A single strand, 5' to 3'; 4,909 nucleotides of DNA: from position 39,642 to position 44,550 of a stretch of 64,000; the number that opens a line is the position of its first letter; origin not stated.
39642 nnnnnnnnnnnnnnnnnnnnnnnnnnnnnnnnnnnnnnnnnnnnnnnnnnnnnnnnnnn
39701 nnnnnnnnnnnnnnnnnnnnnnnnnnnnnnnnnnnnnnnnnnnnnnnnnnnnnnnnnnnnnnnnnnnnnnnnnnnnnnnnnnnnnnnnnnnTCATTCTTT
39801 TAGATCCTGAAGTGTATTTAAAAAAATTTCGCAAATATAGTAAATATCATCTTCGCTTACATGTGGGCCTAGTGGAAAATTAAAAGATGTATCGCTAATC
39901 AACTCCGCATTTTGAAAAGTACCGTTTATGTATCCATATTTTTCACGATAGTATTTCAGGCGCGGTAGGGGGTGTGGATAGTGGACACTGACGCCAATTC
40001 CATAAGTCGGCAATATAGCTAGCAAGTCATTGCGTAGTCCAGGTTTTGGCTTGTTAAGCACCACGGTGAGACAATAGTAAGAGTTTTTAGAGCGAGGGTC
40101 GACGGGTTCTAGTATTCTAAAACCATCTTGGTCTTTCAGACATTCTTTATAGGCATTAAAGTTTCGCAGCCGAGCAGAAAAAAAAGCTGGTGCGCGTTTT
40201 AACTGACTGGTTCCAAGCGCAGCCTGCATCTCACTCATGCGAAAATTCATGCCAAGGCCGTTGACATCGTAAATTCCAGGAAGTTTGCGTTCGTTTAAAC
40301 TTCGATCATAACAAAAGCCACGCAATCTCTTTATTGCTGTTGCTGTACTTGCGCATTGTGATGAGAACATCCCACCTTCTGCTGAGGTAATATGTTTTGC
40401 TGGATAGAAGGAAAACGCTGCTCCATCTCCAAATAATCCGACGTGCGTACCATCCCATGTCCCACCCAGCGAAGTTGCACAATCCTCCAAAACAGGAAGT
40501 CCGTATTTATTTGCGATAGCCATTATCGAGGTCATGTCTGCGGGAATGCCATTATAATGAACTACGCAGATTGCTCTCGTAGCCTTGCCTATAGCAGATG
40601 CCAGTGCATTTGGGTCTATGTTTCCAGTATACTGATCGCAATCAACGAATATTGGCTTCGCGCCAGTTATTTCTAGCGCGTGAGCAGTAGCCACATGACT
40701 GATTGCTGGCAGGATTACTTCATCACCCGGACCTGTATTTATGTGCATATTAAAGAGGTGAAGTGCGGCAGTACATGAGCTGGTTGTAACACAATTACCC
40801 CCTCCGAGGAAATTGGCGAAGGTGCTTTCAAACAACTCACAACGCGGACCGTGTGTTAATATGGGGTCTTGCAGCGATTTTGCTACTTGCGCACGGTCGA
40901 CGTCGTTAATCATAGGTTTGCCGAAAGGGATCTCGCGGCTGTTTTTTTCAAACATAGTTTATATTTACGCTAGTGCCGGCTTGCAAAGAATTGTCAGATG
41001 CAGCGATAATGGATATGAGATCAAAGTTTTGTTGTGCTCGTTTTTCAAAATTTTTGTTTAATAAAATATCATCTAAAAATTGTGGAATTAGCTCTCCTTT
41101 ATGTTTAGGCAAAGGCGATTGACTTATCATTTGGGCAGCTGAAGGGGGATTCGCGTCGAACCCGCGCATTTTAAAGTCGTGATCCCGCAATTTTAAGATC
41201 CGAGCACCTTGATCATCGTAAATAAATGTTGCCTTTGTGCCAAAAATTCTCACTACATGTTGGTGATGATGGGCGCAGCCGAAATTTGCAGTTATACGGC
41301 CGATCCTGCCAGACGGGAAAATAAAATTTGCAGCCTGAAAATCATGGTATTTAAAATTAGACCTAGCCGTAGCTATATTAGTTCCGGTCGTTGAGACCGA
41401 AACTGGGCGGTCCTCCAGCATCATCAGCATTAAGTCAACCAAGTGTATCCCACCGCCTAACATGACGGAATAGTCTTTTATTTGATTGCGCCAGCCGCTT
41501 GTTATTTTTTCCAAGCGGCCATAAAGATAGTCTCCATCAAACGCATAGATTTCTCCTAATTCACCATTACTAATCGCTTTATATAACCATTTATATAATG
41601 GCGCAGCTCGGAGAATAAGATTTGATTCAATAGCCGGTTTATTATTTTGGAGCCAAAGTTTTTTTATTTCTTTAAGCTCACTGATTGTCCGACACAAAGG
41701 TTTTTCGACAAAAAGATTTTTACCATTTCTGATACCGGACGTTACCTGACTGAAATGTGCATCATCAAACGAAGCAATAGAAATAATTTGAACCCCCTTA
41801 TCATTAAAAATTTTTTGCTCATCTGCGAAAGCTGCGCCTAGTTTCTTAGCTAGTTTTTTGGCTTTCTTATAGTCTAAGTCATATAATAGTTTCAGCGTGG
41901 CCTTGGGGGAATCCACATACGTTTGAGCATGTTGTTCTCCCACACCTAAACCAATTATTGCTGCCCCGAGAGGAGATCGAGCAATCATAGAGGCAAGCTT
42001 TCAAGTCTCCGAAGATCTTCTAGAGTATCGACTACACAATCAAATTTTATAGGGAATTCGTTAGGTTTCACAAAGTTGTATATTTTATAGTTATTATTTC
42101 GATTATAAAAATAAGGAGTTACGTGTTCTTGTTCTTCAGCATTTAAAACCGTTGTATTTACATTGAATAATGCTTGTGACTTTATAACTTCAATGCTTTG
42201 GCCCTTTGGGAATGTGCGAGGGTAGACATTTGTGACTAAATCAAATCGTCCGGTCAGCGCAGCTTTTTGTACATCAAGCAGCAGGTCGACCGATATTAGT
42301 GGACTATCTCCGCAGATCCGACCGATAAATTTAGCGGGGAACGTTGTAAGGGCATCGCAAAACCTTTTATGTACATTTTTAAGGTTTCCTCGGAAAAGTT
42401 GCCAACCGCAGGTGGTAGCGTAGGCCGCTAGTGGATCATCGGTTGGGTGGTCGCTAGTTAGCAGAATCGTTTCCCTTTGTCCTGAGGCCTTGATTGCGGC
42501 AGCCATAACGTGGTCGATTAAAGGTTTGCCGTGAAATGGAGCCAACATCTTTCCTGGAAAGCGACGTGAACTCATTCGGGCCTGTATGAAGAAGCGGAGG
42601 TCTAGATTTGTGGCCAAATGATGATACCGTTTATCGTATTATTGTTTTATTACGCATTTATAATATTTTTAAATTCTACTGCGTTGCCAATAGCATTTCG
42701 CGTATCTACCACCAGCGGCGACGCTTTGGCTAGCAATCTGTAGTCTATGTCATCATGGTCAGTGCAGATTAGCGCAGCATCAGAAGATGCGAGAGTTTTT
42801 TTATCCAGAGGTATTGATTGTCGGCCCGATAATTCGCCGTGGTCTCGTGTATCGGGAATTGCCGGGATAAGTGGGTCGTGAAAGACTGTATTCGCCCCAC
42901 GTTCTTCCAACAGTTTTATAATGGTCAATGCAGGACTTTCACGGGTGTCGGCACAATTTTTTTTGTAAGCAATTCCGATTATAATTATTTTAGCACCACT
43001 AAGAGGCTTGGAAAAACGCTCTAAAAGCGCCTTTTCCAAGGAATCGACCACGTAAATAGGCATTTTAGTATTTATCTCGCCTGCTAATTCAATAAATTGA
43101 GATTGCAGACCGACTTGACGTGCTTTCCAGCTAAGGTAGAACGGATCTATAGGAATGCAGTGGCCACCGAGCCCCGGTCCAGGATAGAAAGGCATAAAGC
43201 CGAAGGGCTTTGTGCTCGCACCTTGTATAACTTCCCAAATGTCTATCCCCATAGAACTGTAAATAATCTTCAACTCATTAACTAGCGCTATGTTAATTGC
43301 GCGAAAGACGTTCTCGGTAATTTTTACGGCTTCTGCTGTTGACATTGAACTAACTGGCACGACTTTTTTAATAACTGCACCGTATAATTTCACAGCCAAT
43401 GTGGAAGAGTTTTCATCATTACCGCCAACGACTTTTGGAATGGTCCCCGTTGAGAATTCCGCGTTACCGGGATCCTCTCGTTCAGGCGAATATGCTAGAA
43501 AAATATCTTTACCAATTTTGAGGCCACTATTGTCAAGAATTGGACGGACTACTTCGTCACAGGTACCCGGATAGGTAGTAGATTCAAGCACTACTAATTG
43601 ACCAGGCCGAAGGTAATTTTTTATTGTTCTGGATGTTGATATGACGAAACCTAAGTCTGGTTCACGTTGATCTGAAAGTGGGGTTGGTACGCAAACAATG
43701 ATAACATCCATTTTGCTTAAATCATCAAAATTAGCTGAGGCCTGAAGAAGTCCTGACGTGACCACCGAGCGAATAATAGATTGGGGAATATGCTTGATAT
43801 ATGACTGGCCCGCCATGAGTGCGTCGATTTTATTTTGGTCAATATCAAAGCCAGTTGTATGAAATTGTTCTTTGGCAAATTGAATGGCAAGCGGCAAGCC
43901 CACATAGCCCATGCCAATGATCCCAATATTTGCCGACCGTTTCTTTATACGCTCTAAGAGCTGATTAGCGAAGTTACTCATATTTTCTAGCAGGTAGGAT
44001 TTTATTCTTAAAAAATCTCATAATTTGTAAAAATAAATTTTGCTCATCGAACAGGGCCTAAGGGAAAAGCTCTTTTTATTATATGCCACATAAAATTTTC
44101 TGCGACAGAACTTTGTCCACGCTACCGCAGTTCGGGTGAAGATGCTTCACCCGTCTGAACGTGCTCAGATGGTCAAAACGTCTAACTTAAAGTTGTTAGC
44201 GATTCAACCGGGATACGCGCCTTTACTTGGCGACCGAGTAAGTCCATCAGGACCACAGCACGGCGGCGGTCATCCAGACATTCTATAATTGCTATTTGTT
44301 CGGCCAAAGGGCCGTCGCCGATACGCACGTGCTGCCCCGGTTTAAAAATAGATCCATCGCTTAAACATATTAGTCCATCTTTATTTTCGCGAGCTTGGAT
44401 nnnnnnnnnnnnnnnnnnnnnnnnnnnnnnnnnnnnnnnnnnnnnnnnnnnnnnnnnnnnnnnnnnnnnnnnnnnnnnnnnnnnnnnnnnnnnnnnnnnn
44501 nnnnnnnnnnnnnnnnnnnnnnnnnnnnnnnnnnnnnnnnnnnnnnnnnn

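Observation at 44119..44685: RfaH-type antiterminator followed by an 11/12 ops match at the head of a ~44-kb co-directional gene array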

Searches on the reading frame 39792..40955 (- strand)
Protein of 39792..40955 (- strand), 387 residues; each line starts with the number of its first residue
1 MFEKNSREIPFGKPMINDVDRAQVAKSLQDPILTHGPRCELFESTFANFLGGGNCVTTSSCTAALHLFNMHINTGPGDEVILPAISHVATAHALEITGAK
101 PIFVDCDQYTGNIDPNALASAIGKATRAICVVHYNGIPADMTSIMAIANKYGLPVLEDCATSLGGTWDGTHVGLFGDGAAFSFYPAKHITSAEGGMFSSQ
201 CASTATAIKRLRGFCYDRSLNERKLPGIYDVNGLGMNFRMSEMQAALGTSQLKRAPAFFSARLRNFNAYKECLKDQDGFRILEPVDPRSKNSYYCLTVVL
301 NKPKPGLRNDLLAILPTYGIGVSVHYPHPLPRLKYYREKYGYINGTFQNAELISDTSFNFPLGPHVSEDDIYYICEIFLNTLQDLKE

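Call 4: search_protein_families(library=pfam, proteins=[window:39792-40955:-])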
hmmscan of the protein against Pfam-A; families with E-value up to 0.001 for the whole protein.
window:39792-40955:- (387 aa): 4 families
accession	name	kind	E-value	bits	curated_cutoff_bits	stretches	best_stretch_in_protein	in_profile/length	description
PF01041.23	DegT_DnrJ_EryC1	-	1.2e-95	321.2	19.8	1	18-377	5-358/360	DegT/DnrJ/EryC1/StrS aminotransferase family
PF00155.27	Aminotran_1_2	-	2.9e-06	27.2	19.7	1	42-134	47-153/361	Aminotransferase class I and II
PF00266.25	Aminotran_5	-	6.1e-05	22.6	21.5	1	43-164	49-181/371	Aminotransferase class-V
PF01212.27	Beta_elim_lyase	-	0.00012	22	27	1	23-160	18-170/288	Beta-eliminating lyase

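Call 5: search_protein_families(library=ncbifam, proteins=[window:39792-40955:-])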
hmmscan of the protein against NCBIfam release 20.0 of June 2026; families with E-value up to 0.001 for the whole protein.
window:39792-40955:- (387 aa): 14 families
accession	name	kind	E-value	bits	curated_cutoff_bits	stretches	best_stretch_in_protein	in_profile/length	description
TIGR03588.1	PseC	equivalog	5.3e-82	275.7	423.5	1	9-381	2-379/380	UDP-4-amino-4,6-dideoxy-N-acetyl-beta-L-altrosamine transaminase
NF008658.2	PRK11658.1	equivalog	1.1e-62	211.9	631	1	9-376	5-371/379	UDP-4-amino-4-deoxy-L-arabinose aminotransferase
NF008687.0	PRK11706.1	equivalog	7.6e-58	196.1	375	1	9-380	2-372/375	dTDP-4-amino-4,6-dideoxygalactose transaminase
TIGR04181.1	NHT_00031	hypoth_equivalog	1.3e-55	188.7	420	1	9-361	1-357/359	LegC family aminotransferase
TIGR04427.1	PLP_DesI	equivalog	1.1e-54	186.1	650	1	10-378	22-379/390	dTDP-4-dehydro-6-deoxyglucose aminotransferase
NF011936.0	PRK15407.1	equivalog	3.8e-54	184.1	423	1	2-382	30-436/440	lipopolysaccharide biosynthesis protein RfbH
TIGR02379.1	ECA_wecE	subfamily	1.8e-51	175.1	434.85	1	9-382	2-375/376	dTDP-4-amino-4,6-dideoxy-D-glucose transaminase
NF005732.0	PRK07550.1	equivalog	3.8e-06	26.2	366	1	50-135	91-176/389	aminotransferase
NF004621.0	PRK05957.1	equivalog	7.6e-06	24.9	498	1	70-135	106-170/389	pyridoxal phosphate-dependent aminotransferase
NF005817.0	PRK07683.1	equivalog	1.5e-05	23.9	575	1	61-141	98-176/387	aminotransferase A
NF006810.0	PRK09331.1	subfamily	2.2e-05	23.4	301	1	37-164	65-202/397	Sep-tRNA:Cys-tRNA synthetase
NF004770.0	PRK06108.1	subfamily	4.6e-05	22.4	422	1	53-132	97-177/396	pyridoxal phosphate-dependent aminotransferase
NF002878.0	PRK03321.1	subfamily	0.00011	21.1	374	1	58-135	79-155/352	histidinol-phosphate transaminase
NF041364.1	GntC_guanitoxin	equivalog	0.00019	20.4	415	1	58-158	66-173/356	guanitoxin biosynthesis PLP-dependent (S)-gamma-hydroxy-L-arginine cyclodehydratase GntC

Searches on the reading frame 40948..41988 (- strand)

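Call 4: search_protein_families(library=pfam, proteins=[window:40948-41988:-])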
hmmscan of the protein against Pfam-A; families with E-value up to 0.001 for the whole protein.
window:40948-41988:- (346 aa): 3 families
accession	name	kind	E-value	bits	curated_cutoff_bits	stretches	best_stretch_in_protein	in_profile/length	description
PF22725.1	GFO_IDH_MocA_C3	-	4.8e-18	65.8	27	1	135-255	4-123/124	GFO/IDH/MocA C-terminal domain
PF01408.29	GFO_IDH_MocA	-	2.2e-17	64.3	24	1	9-116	3-113/120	Oxidoreductase family, NAD-binding Rossmann fold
PF02894.22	GFO_IDH_MocA_C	-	2.9e-11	44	22.9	1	137-263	2-135/218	Oxidoreductase family, C-terminal alpha/beta domain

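Call 5: search_protein_families(library=ncbifam, proteins=[window:40948-41988:-])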
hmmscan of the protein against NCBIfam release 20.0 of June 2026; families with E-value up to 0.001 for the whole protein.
window:40948-41988:- (346 aa): 8 families
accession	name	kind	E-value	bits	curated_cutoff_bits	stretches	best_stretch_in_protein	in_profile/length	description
TIGR04380.1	myo_inos_iolG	equivalog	4.8e-20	71.7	355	1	9-266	4-261/330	inositol 2-dehydrogenase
NF040723.1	UDP-GlcNAcDh_Arch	equivalog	6.9e-17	61.9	450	1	9-272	3-251/302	UDP-N-acetylglucosamine 3-dehydrogenase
NF058563.1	BT_2159_fam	equivalog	2.1e-13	50.1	650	1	10-147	4-143/350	disaccharide 3-dehydrogenase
NF008607.0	PRK11579.1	subfamily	7.3e-13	48.2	330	1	20-256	20-248/346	oxidoreductase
NF007574.0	PRK10206.1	equivalog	2.9e-11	43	352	1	52-222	51-214/345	oxidoreductase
NF052679.1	InsChiInosDhIolG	equivalog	1.3e-10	40.8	540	1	17-147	14-148/343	bifunctional inositol 2-dehydrogenase/D-chiro-inositol 1-dehydrogenase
NF052479.1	LevoglcsnDh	equivalog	2.1e-10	39.9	650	1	32-193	38-204/386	levoglucosan dehydrogenase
NF058561.1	BT_2158_fam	equivalog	5e-07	28.7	750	1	11-147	38-177/487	glycoside 3-dehydrogenase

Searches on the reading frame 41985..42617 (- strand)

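Call 4: search_protein_families(library=pfam, proteins=[window:41985-42617:-])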
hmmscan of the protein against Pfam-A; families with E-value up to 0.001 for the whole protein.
window:41985-42617:- (210 aa): 2 families
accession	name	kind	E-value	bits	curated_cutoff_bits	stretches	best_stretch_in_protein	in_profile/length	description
PF02348.25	CTP_transf_3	-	1.2e-25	91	22.6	1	10-198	3-197/217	Cytidylyltransferase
PF12804.13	NTP_transf_3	-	4.8e-05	24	27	1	17-133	9-124/160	MobA-like NTP transferase domain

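Call 5: search_protein_families(library=ncbifam, proteins=[window:41985-42617:-])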
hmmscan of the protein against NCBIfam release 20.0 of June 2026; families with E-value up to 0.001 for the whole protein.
window:41985-42617:- (210 aa): 6 families
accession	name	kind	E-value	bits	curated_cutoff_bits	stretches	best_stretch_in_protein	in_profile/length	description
NF009905.0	PRK13368.1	subfamily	6.7e-13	48.5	255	1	11-129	7-123/243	3-deoxy-manno-octulosonate cytidylyltransferase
NF003952.0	PRK05450.1-5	subfamily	1.6e-11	43.9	193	1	11-133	7-130/250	3-deoxy-manno-octulosonate cytidylyltransferase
NF003950.0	PRK05450.1-3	subfamily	8.2e-11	41.7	234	1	9-160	5-157/248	3-deoxy-manno-octulosonate cytidylyltransferase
NF003948.0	PRK05450.1-1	equivalog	6.5e-08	32.1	281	1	10-136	9-136/248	3-deoxy-manno-octulosonate cytidylyltransferase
TIGR00466.1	kdsB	equivalog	2e-06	27.4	155.2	1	10-114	6-110/241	3-deoxy-manno-octulosonate cytidylyltransferase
TIGR03584.1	PseF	equivalog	4.4e-06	26.5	205.7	1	10-71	3-60/222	pseudaminic acid cytidylyltransferase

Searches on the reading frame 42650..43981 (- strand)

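Call 4: search_protein_families(library=pfam, proteins=[window:42650-43981:-])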
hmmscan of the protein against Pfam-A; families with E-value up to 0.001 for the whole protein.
window:42650-43981:- (443 aa): 4 families
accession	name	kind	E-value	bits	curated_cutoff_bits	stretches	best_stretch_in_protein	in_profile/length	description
PF03721.20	UDPG_MGDP_dh_N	-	2.1e-44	151.8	27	1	18-194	2-181/187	UDP-glucose/GDP-mannose dehydrogenase family, NAD binding domain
PF00984.24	UDPG_MGDP_dh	-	5.1e-31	107.1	25.4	1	215-305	2-93/94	UDP-glucose/GDP-mannose dehydrogenase family, central domain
PF03720.21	UDPG_MGDP_dh_C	-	5e-21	75.4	30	1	334-431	2-101/103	UDP-glucose/GDP-mannose dehydrogenase family, UDP binding domain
PF03446.21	NAD_binding_2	-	1.9e-08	35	21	1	18-145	1-104/161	NAD binding domain of 6-phosphogluconate dehydrogenase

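Call 5: search_protein_families(library=ncbifam, proteins=[window:42650-43981:-])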
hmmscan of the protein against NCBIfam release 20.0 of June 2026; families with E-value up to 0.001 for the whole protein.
window:42650-43981:- (443 aa): 10 families
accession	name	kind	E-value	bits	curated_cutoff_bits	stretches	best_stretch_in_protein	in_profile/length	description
TIGR03026.1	NDP-sugDHase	subfamily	2.1e-127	425.3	189.8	1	18-429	2-413/413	nucleotide sugar dehydrogenase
NF040825.1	UDPMaNacDH_Arch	equivalog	2.8e-77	260.3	750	1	18-411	2-376/418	UDP-N-acetyl-D-mannosamine dehydrogenase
NF008286.0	PRK11064.1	equivalog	2.3e-71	240.6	459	1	17-427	4-415/420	UDP-N-acetyl-D-mannosamine dehydrogenase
NF011729.0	PRK15182.1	equivalog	1e-63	215.6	592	1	18-383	8-368/425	Vi polysaccharide biosynthesis UDP-N-acetylglucosamine C-6 dehydrogenase TviB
NF041297.1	UDPGDh_AglM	equivalog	1.1e-50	172.9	670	1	18-432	2-418/429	UDP-glucose 6-dehydrogenase AglM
NF047673.2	TeichurnBiosyTuaD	equivalog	2.8e-44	151.9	700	1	18-431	3-414/439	UDP-glucose 6-dehydrogenase TuaD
NF011631.0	PRK15057.1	equivalog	3e-10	39.8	757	1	18-370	2-337/388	UDP-glucose 6-dehydrogenase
TIGR01505.1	tartro_sem_red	equivalog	8.1e-09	35.1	340.75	1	65-253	30-202/291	2-hydroxy-3-oxopropionate reductase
NF008592.0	PRK11559.1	equivalog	4.3e-06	26.2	397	0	65-253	33-205/296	2-hydroxy-3-oxopropionate reductase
TIGR01692.1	HIBADH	equivalog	6.3e-05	22.4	291.6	0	69-271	31-220/288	3-hydroxyisobutyrate dehydrogenase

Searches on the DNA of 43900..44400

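Call 16: search_rna_families(source=window, start=43900, end=44400, threshold=evalue, max_evalue=10, show_alignments=4)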
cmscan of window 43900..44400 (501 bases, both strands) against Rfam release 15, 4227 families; matches with E-value up to 10: 7.
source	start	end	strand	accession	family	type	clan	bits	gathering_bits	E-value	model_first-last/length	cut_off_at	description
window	43986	44086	-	RF01511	Afu_304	Gene; snRNA; snoRNA; CD-box;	-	16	35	2.2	1-107/107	no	A. fumigatus snoRNA Afu_304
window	44081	44150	-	RF03093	queA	Gene; sRNA;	-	15.9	52.6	1.8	1-59/59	no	queA RNA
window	43900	43931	-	RF03639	mir-619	Gene; miRNA;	-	15.2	80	2.8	1-33/70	3'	mir-619 microRNA precursor family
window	44163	44227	-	RF02475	GlsR6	Gene; snRNA; snoRNA; CD-box;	-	12.9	75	2.1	1-59/59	no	Small nucleolar RNA GlsR6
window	44118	44166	-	RF01707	JUMPstart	Cis-reg;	-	12.9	35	8.7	1-38/38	no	JUMPstart RNA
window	44134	44195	+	RF01143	sR16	Gene; snRNA; snoRNA; CD-box;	-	12.7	70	8.6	1-53/53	no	Small nucleolar RNA sR16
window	43905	43918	+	RF02219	ZNRD1-AS1_2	Gene; lncRNA;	-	12.1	60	2.3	63-76/76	no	ZNRD1 antisense RNA 1 conserved region 2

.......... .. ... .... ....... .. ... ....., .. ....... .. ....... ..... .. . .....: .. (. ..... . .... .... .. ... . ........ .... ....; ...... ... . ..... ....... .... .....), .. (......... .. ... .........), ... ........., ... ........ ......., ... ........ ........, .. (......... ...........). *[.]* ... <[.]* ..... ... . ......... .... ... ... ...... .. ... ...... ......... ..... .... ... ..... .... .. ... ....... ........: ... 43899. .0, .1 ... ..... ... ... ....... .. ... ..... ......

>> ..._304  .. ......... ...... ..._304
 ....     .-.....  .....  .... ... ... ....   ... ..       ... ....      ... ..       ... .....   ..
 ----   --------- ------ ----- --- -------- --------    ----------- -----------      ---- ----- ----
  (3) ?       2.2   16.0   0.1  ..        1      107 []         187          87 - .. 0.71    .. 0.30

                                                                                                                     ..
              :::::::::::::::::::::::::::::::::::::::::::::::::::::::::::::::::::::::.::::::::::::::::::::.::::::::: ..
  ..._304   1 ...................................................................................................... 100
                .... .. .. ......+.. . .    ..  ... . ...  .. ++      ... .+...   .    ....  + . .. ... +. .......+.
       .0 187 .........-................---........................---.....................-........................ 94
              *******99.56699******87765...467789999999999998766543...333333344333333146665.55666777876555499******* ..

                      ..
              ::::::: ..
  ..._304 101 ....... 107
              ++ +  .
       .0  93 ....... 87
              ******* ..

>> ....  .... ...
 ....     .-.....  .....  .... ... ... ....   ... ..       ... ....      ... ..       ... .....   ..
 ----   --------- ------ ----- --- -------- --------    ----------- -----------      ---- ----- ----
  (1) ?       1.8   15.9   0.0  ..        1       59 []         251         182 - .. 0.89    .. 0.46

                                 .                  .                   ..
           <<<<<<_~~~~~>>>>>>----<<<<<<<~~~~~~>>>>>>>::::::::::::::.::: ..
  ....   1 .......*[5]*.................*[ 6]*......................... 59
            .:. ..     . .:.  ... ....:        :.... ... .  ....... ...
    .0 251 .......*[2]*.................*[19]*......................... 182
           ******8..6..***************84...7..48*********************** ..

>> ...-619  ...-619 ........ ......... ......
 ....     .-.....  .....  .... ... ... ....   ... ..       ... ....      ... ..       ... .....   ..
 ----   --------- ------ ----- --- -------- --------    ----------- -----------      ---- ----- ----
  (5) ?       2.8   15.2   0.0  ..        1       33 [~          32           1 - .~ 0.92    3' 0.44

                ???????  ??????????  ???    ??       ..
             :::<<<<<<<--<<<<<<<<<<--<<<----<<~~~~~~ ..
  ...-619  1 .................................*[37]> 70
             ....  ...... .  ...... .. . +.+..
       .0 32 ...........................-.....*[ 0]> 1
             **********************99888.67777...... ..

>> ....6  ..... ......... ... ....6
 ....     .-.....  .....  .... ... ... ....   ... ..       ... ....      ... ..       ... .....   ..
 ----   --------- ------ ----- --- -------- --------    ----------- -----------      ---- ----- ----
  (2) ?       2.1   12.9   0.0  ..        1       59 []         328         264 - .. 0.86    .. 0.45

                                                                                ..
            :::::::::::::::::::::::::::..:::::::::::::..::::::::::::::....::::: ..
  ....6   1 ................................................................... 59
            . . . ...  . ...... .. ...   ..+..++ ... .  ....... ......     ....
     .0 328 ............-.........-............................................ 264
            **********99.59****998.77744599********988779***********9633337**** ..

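Call 17: search_rna_families(source=window, start=44100, end=44190, threshold=evalue, max_evalue=10, show_alignments=10)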
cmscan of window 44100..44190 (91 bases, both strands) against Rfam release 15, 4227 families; matches with E-value up to 10: 5.
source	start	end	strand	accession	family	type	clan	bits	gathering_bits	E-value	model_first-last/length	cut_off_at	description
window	44118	44166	-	RF01707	JUMPstart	Cis-reg;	-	12.9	35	1.6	1-38/38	no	JUMPstart RNA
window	44134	44186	+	RF01147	sR12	Gene; snRNA; snoRNA; CD-box;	-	11.2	38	1.7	1-52/52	no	Small nucleolar RNA sR12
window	44144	44160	-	RF01337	CRISPR-DR24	Gene; CRISPR;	-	10.7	35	8.8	1-30/30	no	CRISPR RNA direct repeat element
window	44134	44189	+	RF01143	sR16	Gene; snRNA; snoRNA; CD-box;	-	9.6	70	8.5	1-53/53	no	Small nucleolar RNA sR16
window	44163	44185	-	RF02475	GlsR6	Gene; snRNA; snoRNA; CD-box;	-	9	75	4.1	41-59/59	no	Small nucleolar RNA GlsR6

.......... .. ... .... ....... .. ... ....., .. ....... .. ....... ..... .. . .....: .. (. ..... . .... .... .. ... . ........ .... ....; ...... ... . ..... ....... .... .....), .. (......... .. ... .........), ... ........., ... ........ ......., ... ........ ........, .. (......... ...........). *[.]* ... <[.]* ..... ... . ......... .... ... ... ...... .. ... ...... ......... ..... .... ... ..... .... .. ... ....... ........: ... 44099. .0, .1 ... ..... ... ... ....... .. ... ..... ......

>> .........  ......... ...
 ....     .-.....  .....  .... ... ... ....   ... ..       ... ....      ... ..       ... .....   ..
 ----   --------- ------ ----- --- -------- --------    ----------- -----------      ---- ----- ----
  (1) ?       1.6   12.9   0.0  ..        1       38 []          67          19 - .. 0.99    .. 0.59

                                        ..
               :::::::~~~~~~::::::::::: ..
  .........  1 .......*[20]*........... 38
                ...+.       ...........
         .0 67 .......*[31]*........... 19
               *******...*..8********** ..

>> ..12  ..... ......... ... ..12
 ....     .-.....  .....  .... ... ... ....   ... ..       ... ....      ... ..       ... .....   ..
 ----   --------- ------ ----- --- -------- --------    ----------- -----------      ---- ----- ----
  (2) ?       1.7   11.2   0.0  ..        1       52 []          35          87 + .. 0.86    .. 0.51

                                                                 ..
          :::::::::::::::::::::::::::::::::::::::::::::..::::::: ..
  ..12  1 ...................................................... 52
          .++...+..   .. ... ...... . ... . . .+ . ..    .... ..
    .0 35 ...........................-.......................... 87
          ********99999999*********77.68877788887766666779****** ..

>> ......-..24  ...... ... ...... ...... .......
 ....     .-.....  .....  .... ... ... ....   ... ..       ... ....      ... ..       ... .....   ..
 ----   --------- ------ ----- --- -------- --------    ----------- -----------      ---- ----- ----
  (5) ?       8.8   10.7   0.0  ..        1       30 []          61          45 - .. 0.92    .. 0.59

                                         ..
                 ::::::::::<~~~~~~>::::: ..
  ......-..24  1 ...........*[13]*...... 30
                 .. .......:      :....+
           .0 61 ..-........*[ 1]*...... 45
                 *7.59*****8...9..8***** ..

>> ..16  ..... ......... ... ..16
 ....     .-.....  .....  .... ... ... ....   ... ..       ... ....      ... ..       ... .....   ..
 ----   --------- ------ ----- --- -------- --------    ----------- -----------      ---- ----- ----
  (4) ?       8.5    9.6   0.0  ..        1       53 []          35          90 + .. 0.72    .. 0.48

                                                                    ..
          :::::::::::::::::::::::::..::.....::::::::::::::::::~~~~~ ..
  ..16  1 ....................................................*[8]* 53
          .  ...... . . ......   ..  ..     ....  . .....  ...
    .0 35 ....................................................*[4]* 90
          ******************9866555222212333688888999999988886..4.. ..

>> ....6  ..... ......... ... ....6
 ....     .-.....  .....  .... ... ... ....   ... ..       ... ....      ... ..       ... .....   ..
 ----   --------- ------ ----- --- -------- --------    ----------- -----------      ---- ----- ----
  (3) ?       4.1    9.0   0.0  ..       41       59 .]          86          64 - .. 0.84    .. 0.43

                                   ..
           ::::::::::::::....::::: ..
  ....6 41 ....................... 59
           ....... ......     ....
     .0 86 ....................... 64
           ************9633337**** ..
